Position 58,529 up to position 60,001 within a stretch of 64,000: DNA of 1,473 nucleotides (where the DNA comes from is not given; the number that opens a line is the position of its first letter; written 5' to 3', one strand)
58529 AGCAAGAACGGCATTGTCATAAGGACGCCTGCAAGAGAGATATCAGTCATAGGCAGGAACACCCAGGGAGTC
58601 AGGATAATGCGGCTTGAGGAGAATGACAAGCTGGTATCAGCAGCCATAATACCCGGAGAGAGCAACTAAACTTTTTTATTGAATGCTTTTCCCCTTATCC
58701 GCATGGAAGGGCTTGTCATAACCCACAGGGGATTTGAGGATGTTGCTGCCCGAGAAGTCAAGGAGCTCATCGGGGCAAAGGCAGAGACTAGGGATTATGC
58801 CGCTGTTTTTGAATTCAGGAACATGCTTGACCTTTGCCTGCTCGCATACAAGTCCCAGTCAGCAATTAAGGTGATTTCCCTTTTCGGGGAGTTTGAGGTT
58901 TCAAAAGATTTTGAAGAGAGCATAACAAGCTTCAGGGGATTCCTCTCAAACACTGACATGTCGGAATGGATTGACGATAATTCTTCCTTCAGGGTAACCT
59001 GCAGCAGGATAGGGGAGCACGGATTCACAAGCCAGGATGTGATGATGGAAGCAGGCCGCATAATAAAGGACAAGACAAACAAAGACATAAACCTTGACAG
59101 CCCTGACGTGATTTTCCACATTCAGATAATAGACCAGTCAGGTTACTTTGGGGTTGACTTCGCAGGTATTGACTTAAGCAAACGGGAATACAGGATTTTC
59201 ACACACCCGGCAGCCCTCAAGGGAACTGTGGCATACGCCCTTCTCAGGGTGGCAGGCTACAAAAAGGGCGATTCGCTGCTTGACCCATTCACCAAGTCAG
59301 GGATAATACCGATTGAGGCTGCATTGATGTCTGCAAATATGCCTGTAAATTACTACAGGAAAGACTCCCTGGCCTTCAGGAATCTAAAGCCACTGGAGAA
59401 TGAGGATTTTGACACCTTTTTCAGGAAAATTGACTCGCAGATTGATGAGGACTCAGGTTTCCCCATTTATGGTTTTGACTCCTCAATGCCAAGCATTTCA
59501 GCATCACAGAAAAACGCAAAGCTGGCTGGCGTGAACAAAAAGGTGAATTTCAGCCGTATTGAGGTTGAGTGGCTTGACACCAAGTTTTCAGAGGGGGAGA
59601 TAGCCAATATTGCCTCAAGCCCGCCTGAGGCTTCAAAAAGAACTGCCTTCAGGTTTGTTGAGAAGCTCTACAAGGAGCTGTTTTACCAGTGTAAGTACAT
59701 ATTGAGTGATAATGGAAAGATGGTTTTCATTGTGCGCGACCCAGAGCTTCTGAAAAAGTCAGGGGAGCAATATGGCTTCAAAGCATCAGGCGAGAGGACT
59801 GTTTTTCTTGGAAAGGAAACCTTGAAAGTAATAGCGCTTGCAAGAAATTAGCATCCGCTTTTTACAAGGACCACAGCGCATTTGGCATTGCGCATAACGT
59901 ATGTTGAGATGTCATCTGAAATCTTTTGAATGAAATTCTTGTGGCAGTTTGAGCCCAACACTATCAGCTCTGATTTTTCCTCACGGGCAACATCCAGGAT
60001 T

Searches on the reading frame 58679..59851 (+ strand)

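Call 21: search_protein_families(library=pfam, proteins=[window:58679-59851:+], max_evalue=0.001)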
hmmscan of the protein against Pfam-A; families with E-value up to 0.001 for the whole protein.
window:58679-59851:+ (390 aa): 2 families
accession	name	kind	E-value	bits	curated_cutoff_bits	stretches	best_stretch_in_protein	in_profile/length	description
PF01170.24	UPF0020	-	2.5e-30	106.1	22.3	1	169-379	1-193/197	RMKL-like, methyltransferase domain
PF02926.22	THUMP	-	1.4e-08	35.4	20.6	1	93-160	15-84/84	THUMP domain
